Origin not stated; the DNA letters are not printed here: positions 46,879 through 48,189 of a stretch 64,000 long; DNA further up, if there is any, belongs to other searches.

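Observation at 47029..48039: MreB paralogue with Asn at the catalytic Asp of the phosphate-2 loop (DIGGG -> NIGGG)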

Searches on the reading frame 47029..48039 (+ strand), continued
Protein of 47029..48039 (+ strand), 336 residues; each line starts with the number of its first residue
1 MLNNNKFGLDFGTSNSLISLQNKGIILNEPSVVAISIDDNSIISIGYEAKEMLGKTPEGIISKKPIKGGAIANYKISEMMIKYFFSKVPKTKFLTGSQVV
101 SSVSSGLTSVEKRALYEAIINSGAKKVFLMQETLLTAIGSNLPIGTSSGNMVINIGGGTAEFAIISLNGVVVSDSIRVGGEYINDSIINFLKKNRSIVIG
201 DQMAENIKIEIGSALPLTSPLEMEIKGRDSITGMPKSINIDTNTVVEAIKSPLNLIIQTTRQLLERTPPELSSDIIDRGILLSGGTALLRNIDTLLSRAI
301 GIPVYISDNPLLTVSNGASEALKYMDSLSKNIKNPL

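Call 17: find_encoding_contigs(protein=P0003, flank=10000, max_places=2)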
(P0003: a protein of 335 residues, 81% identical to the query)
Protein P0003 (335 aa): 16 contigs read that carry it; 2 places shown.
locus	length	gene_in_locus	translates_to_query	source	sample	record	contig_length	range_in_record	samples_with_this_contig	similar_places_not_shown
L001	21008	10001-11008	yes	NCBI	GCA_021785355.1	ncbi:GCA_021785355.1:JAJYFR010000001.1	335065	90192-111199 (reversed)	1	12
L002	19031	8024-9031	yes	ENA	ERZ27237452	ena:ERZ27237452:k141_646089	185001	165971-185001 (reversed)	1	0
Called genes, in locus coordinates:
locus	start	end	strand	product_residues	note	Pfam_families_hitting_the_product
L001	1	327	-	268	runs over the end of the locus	PF04085:MreC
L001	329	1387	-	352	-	PF06723:MreB_Mbl, PF00022:Actin, PF00012:HSP70, PF14450:FtsA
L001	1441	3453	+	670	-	PF17764:PriA_3primeBD (weak), PF04851:ResIII, PF00270:DEAD, PF00271:Helicase_C (weak), PF18074:PriA_C (weak)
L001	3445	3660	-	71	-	PF00830:Ribosomal_L28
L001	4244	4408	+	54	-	PF00471:Ribosomal_L33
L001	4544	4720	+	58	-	PF00584:SecE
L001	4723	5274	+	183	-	PF02357:NusG, PF00467:KOW (weak)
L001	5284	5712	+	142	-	PF03946:Ribosomal_L11_N, PF00298:Ribosomal_L11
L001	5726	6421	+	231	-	PF00687:Ribosomal_L1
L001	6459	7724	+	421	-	PF07498:Rho_N, PF07497:Rho_RNA_bind, PF00006:ATP-synt_ab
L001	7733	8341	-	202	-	PF00334:NDK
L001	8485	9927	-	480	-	PF08308:PEGA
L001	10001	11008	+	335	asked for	PF06723:MreB_Mbl, PF14450:FtsA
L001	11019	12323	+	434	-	PF04932:Wzy_C (weak)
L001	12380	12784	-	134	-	PF16320:Ribosomal_L12_N, PF00542:Ribosomal_L12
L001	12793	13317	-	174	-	PF00466:Ribosomal_L10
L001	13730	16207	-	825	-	PF02861:Clp_N, PF23569:NBD_SMAX1, PF00004:AAA, PF17871:AAA_lid_9, PF07724:AAA_2, PF00004:AAA, PF07728:AAA_5, PF10431:ClpB_D2-small, +11 more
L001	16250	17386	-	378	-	PF24685:OB_RRP5_4th (faint), PF00575:S1, PF23459:S1_RRP5 (weak)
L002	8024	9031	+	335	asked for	PF06723:MreB_Mbl, PF14450:FtsA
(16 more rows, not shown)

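Call 18: find_encoding_contigs(protein=P0006, flank=10000, max_places=2)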
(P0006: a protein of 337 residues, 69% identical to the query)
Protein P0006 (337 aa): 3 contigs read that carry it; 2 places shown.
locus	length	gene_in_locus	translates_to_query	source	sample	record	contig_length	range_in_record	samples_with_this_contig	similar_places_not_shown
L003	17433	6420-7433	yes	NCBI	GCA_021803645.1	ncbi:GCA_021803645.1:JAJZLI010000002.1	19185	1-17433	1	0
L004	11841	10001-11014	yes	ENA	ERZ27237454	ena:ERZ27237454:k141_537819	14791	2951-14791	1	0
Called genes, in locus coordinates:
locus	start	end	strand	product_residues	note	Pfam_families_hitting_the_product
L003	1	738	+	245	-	?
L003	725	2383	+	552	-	PF05496:RuvB_N (faint), PF17871:AAA_lid_9, PF00158:Sigma54_activat (weak), PF00004:AAA, PF07724:AAA_2, PF07728:AAA_5, PF10431:ClpB_D2-small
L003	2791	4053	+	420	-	PF07498:Rho_N, PF07497:Rho_RNA_bind, PF00006:ATP-synt_ab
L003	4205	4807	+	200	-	PF00334:NDK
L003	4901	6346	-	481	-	PF08308:PEGA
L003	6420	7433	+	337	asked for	PF06723:MreB_Mbl, PF14450:FtsA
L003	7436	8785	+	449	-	PF04932:Wzy_C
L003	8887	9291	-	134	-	PF16320:Ribosomal_L12_N, PF00542:Ribosomal_L12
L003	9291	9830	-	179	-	PF00466:Ribosomal_L10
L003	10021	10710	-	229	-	PF00687:Ribosomal_L1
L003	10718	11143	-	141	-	PF03946:Ribosomal_L11_N, PF00298:Ribosomal_L11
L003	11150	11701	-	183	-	PF02357:NusG, PF00467:KOW (weak)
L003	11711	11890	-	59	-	PF00584:SecE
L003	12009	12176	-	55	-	PF21817:CapR (weak), PF00471:Ribosomal_L33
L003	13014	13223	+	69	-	PF00830:Ribosomal_L28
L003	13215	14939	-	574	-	PF00270:DEAD, PF04851:ResIII, PF00271:Helicase_C (weak), PF18074:PriA_C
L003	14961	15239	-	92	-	-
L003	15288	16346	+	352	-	PF06723:MreB_Mbl, PF00022:Actin (weak), PF11104:PilM_2 (faint), PF00012:HSP70, PF14450:FtsA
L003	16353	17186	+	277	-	PF04085:MreC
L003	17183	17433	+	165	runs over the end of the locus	-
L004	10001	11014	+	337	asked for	PF06723:MreB_Mbl, PF14450:FtsA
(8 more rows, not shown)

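Call 19: find_encoding_contigs(protein=P0012, flank=10000, max_places=1)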
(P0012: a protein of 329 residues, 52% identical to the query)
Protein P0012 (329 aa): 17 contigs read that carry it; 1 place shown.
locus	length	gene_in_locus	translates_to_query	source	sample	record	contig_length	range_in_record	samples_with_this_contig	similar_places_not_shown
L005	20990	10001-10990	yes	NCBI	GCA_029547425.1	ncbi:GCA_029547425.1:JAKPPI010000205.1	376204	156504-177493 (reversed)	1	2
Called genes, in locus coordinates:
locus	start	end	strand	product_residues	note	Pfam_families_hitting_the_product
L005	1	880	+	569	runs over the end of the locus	PF06418:CTP_synth_N, PF01656:CbiA (weak), PF00117:GATase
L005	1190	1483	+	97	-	-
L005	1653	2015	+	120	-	-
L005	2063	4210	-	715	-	PF00704:Glyco_hydro_18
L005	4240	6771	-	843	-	PF01588:tRNA_bind, PF03483:B3_4, PF03484:B5, PF17759:tRNA_synthFbeta, PF03147:FDX-ACB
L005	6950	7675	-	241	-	-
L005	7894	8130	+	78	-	PF09723:Zn_ribbon_8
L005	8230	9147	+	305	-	PF01266:DAO (faint), PF03486:HI0933_like (faint), PF07992:Pyr_redox_2, PF13738:Pyr_redox_3, PF00070:Pyr_redox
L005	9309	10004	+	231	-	-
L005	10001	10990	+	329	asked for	PF00012:HSP70 (faint), PF06723:MreB_Mbl, PF14450:FtsA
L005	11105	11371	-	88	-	PF01016:Ribosomal_L27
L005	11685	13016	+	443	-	-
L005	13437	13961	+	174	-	PF17164:DUF5122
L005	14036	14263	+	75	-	PF17164:DUF5122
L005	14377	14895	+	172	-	PF17936:Big_6 (faint)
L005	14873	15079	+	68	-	-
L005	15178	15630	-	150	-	-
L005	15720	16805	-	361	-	PF00633:HHH (faint), PF04055:Radical_SAM (weak), PF12836:HHH_3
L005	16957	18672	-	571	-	PF07973:tRNA_SAD, PF00587:tRNA-synt_2b, PF03129:HGTP_anticodon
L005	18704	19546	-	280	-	-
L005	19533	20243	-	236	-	-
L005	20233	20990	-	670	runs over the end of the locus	-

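Call 20: find_encoding_contigs(protein=P0056, flank=10000, max_places=1)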
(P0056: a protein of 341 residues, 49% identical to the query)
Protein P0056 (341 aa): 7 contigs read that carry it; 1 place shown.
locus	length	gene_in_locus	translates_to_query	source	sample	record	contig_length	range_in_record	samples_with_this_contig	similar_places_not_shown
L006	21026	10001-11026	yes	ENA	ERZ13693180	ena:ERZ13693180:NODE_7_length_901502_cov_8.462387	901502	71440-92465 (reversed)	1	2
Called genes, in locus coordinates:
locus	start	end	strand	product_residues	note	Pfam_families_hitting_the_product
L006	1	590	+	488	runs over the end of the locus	PF00587:tRNA-synt_2b, PF03129:HGTP_anticodon, PF09180:ProRS-C_1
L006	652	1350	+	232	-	PF01255:Prenyltransf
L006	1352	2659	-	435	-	PF13575:DUF4135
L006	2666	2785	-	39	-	-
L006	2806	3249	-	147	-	-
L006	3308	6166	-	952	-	PF00005:ABC_tran (faint), PF02463:SMC_N (faint), PF03193:RsgA_GTPase (faint), PF13191:AAA_16 (faint), PF13555:AAA_29 (faint), PF20703:nSTAND1 (faint), PF17760:UvrA_inter, PF17755:UvrA_DNA-bind, +1 more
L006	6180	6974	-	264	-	PF00561:Abhydrolase_1, PF12697:Abhydrolase_6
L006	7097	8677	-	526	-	PF08308:PEGA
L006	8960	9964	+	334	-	PF00579:tRNA-synt_1b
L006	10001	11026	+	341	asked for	PF00012:HSP70 (faint), PF06723:MreB_Mbl, PF14450:FtsA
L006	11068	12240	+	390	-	PF08014:MATCAP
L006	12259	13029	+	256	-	PF02481:DNA_processg_A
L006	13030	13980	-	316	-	PF08443:RimK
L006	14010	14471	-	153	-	-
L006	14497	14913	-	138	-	-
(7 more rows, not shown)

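Call 21: find_encoding_contigs(protein=P0079, flank=10000, max_places=1)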
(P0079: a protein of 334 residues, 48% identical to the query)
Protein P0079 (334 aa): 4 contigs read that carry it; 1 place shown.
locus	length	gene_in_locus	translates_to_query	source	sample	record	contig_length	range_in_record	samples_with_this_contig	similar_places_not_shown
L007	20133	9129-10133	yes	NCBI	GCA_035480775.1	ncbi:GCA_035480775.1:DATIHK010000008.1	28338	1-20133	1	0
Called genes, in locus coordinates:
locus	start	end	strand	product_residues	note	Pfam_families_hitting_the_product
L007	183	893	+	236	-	PF10531:SLBB (weak), PF12836:HHH_3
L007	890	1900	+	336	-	PF03772:Competence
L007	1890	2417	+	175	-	-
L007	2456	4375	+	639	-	PF03485:Arg_tRNA_synt_N, PF00750:tRNA-synt_1d, PF05746:DALR_1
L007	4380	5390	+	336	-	PF00149:Metallophos, PF12850:Metallophos_2 (weak)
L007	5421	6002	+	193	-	PF00334:NDK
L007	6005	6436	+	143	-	PF00293:NUDIX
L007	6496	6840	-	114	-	-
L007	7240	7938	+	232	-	PF04203:Sortase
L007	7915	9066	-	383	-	PF08308:PEGA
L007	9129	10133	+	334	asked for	PF00022:Actin (faint), PF06723:MreB_Mbl, PF25216:Volactin (weak), PF00012:HSP70, PF11104:PilM_2 (faint), PF14450:FtsA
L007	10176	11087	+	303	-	PF03808:Glyco_tran_WecG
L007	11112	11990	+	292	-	PF12728:HTH_17, PF13411:MerR_1 (weak)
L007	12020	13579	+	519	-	PF08323:Glyco_transf_5, PF13439:Glyco_transf_4 (weak), PF13579:Glyco_trans_4_4 (weak), PF00534:Glycos_transf_1, PF13692:Glyco_trans_1_4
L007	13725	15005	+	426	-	PF03065:Glyco_hydro_57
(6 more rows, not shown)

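Call 27: find_related_loci(query=A1, collection=genome_contigs, flank=10000)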
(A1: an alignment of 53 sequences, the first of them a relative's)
Query A1 (336 aa) in genome_contigs; peptide patterns used: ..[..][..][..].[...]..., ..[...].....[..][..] (x = any residue, [..] = any of these).
600 stretches matched a pattern (row limit reached: there are more); 600 encode a relative of the query (tblastn E <= 1e-3); the best 80 are kept; 80 distinct loci.
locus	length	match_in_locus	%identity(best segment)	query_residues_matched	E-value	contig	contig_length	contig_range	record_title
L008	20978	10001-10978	49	6-332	9e-109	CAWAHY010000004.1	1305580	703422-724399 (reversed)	MAG: uncultured Chloroflexia bacterium isolate MFD02242.bin.2.61 genome assembly, contig: contig_7943, whole genome shot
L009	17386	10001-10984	48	6-332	2e-107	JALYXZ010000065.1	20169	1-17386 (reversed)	MAG: Chloroflexota bacterium isolate KAP bin26 SD1490-92_k127_2094325, whole genome shotgun sequence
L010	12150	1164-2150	50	6-334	2e-106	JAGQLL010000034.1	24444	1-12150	MAG: Candidatus Dojkabacteria bacterium isolate HKST-UBA15 2011-04-20_1_(paired)_contig_337264, whole genome shotgun seq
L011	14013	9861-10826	48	2-323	6e-105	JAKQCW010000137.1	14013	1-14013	MAG: Chloroflexota bacterium isolate USDE_maxbin.019 k141_1775566, whole genome shotgun sequence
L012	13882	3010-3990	46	4-330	8e-104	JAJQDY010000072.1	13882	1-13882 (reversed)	MAG: Phascolarctobacterium sp. isolate MI.3_5 NODE_873_length_13882_cov_12.210675, whole genome shotgun sequence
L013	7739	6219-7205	48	4-332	7e-103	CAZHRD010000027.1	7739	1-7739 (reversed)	MAG TPA_asm: uncultured Candidatus Saccharibacteria bacterium isolate binchicken_co129_933 genome assembly, contig: NODE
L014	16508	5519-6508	46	2-330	2e-102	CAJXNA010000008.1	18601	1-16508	MAG TPA_asm: uncultured Chloroflexi bacterium isolate SRR5189789_bin.6_MetaBAT_v2.12.1_MAG genome assembly, contig: NODE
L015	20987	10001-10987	46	2-330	5e-101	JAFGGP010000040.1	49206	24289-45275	MAG: Candidatus Omnitrophota bacterium isolate Zod_Metabat.1390 k87_8500488, whole genome shotgun sequence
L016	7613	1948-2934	46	2-330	3e-101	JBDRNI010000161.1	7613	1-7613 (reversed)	MAG: Candidatus Omnitrophota bacterium isolate MEGAHIT-group-1.881 k141_13068483, whole genome shotgun sequence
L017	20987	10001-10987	47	4-332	8e-101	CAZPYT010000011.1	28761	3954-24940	MAG TPA_asm: uncultured Candidatus Saccharibacteria bacterium isolate SRP319275_co4_261 genome assembly, contig: NODE_87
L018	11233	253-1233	45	4-330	1e-100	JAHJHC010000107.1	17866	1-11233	MAG: Candidatus Omnitrophota bacterium isolate Modern_marine_glass_biofilm.mb.96 Modern_marine_glas.mb.96_k141_826136, w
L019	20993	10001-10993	44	4-332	2e-100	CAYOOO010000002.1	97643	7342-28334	MAG TPA_asm: uncultured Gammaproteobacteria bacterium isolate binchicken_co110_106 genome assembly, contig: NODE_588_len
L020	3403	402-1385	45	4-332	5e-102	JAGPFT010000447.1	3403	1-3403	MAG: Anaerolineae bacterium isolate Gw_SlDig_bin_20 Gw_SlDig_70346_length_3403_cov_5.746642, whole genome shotgun sequen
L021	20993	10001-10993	43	4-333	4e-100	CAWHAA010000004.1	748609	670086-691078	MAG: uncultured Spirochaetota bacterium isolate MFD04716.bin.2.40 genome assembly, contig: contig_13388, whole genome sh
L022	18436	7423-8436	45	2-336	6e-100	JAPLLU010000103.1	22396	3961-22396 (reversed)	MAG: Candidatus Omnitrophota bacterium isolate LacPavin_0920_SED5_MAG_40_17 LacPavin_0920_SED5_scaffold_1870380, whole g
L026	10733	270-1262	46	4-332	2e-99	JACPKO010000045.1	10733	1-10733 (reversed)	MAG: Candidatus Daviesbacteria bacterium isolate NC_groundwater_496_Ag_S-0.1um_39_16 S35_SO-1_scaffold_127697, whole gen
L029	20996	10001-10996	45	4-332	2e-98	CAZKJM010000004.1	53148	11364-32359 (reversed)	MAG TPA_asm: uncultured Gammaproteobacteria bacterium isolate binchicken_co20_415 genome assembly, contig: NODE_1517_len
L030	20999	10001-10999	43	1-332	2e-98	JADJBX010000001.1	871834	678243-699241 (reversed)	MAG: Candidatus Amarobacillus elongatus isolate Aved_BAT3C.689 tig00003729-10-8710230, whole genome shotgun sequence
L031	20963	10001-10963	47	5-325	2e-98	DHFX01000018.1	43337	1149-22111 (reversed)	MAG TPA_asm: Candidatus Dojkabacteria bacterium UBA4813 UBA4813_contig_29569, whole genome shotgun sequence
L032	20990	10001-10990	45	5-332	8e-99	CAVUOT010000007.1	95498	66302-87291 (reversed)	MAG: uncultured Chloroflexia bacterium isolate MFD05942.bin.2.347 genome assembly, contig: contig_39226, whole genome sh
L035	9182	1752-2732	45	4-330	3e-98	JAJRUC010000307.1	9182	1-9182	MAG: Chloroflexota bacterium isolate Dive96_bin10.145 k141_3067266, whole genome shotgun sequence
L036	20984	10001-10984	46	5-332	4e-98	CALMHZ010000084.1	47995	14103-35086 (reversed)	MAG TPA_asm: uncultured bacterium isolate SRR6670122_bin.64_CONCOCT_v1.1_MAG genome assembly, contig: ERZ534011.345, who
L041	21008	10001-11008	47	1-332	1e-102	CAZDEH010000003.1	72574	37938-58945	MAG TPA_asm: uncultured Gammaproteobacteria bacterium isolate SRP050083_co3_643 genome assembly, contig: NODE_147_length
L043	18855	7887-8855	47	5-327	2e-97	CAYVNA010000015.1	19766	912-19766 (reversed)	MAG TPA_asm: uncultured Candidatus Saccharibacteria bacterium isolate SRP192927_co3_886 genome assembly, contig: NODE_58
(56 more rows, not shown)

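Call 32: search_protein_representatives(alignment_id=A1)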
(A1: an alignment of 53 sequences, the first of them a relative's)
Query: 53 sequences, 334 profile positions. Proteins with E-value up to 0.001 (for the whole library): 28019; up to 1e-10: 15029; up to 1e-30: 5411. The best 150 are listed.
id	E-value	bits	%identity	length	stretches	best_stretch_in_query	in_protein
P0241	8.6e-168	574.0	-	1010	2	2-325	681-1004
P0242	2.2e-161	552.9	-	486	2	2-328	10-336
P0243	6.0e-154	528.5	-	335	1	2-333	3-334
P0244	3.3e-147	506.3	-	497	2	2-329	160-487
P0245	1.8e-140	484.2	-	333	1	2-331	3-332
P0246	1.2e-138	478.1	-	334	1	1-332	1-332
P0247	1.5e-135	468.0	-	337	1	1-332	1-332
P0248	2.6e-135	467.2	-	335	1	2-330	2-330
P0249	1.1e-129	448.7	-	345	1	2-331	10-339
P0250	1.6e-129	448.2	-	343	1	2-332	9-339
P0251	3.7e-129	447.0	-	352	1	4-332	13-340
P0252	7.3e-129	446.0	-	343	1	3-331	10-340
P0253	1.8e-128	444.7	-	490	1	4-331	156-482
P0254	2.8e-128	444.1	-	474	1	6-331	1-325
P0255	4.5e-128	443.4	-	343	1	2-328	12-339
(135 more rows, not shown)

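Call 43: search_protein_families(library=pfam, proteins=[L005:9309-10004:+, L005:11685-13016:+, L010:2152-3564:-, L010:3561-4253:-, L017:10996-11907:+, L030:8709-9989:+, L030:11658-12776:+, L031:11066-12226:+, L043:8930-10093:+, L026:1328-2239:+], max_evalue=0.01)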
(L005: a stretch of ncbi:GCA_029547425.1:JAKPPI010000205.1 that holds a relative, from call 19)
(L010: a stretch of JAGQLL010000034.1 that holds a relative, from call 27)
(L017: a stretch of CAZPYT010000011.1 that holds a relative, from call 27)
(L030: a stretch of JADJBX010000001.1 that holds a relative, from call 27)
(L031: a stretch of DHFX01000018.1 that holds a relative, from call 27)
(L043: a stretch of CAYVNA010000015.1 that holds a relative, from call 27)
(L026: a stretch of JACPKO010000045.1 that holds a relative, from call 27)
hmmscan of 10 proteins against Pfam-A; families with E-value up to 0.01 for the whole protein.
L005:9309-10004:+ (231 aa): 0 families

L005:11685-13016:+ (443 aa): 0 families

L010:2152-3564:- (470 aa): 6 families
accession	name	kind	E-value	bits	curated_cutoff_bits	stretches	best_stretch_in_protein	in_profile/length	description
PF14397.11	ATPgrasp_ST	-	2.4e-62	211.1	31.4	1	19-290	2-275/278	Sugar-transfer associated ATP-grasp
PF08443.16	RimK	-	1.8e-10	41.1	21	1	237-275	133-170/188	RimK-like ATP-grasp domain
PF02655.19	ATP-grasp_3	-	1.2e-05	25.9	23.2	1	36-102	1-58/160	ATP-grasp domain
PF05618.17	Zn_protease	-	0.00054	20.3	27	0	410-468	70-131/138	Putative ATP-dependent zinc protease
PF13650.11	Asp_protease_2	-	0.0018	19.4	24.3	0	347-371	12-36/90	Aspartyl protease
PF13975.11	gag-asp_proteas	-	0.0042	18.1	28.2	0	348-369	13-34/92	gag-polyprotein putative aspartyl protease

L010:3561-4253:- (230 aa): 1 family
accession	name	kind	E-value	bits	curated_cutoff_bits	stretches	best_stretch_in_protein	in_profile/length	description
PF14402.11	7TM_transglut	-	1.3e-16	61.2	25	1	21-223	57-247/248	7 transmembrane helices usually fused to an inactive transglutaminase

L017:10996-11907:+ (303 aa): 1 family
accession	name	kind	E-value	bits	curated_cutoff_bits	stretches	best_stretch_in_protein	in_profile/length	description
PF03808.19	Glyco_tran_WecG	-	8.6e-28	97.7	27.4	1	117-284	21-167/168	Glycosyl transferase WecG/TagA/CpsF family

L030:8709-9989:+ (426 aa): 1 family
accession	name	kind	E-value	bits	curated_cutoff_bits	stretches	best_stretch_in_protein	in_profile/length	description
PF00275.25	EPSP_synthase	-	4.4e-93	312.7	22.8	1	13-416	1-417/417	EPSP synthase (3-phosphoshikimate 1-carboxyvinyltransferase)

L030:11658-12776:+ (372 aa): 0 families

L031:11066-12226:+ (386 aa): 1 family
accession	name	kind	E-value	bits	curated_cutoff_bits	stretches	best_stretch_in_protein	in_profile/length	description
PF08014.17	MATCAP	-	2.1e-27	96.5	27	1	42-369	2-341/365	Microtubule-associated tyrosine carboxypeptidase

L043:8930-10093:+ (387 aa): 1 family
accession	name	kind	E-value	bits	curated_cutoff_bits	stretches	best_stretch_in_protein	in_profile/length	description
PF08014.17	MATCAP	-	1.6e-30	106.7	27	1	42-372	2-343/365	Microtubule-associated tyrosine carboxypeptidase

L026:1328-2239:+ (303 aa): 10 families
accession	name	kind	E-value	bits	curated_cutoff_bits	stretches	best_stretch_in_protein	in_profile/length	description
PF01370.27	Epimerase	-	2.7e-62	210.7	20.9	1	3-233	1-240/240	NAD dependent epimerase/dehydratase family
PF16363.11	GDP_Man_Dehyd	-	2.3e-53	182.2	27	1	4-295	1-331/332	GDP-mannose 4,6 dehydratase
PF01073.25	3Beta_HSD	-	1.4e-26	93.6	22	1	4-220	1-227/280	3-beta hydroxysteroid dehydrogenase/isomerase family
PF13460.12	NAD_binding_10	-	4.3e-14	53.2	27.2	1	7-166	1-143/184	NAD(P)H-binding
PF07993.18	NAD_binding_4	-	5.5e-13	49.1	20.1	2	64-202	88-241/258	Male sterility protein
PF02719.21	Polysacc_synt_2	-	4.6e-11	42.9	20.2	1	3-115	1-128/293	Polysaccharide biosynthesis protein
PF04321.23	RmlD_sub_bind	-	5e-11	42.7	27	1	1-165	1-147/287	RmlD substrate binding domain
PF05368.20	NmrA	-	5e-09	36.6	27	1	2-115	4-107/298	NmrA-like family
PF00106.31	adh_short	-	4.1e-05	23.6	26.6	1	3-32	3-32/195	short chain dehydrogenase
PF08659.16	KR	-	0.00043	20.7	22.6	0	3-30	3-30/180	KR domain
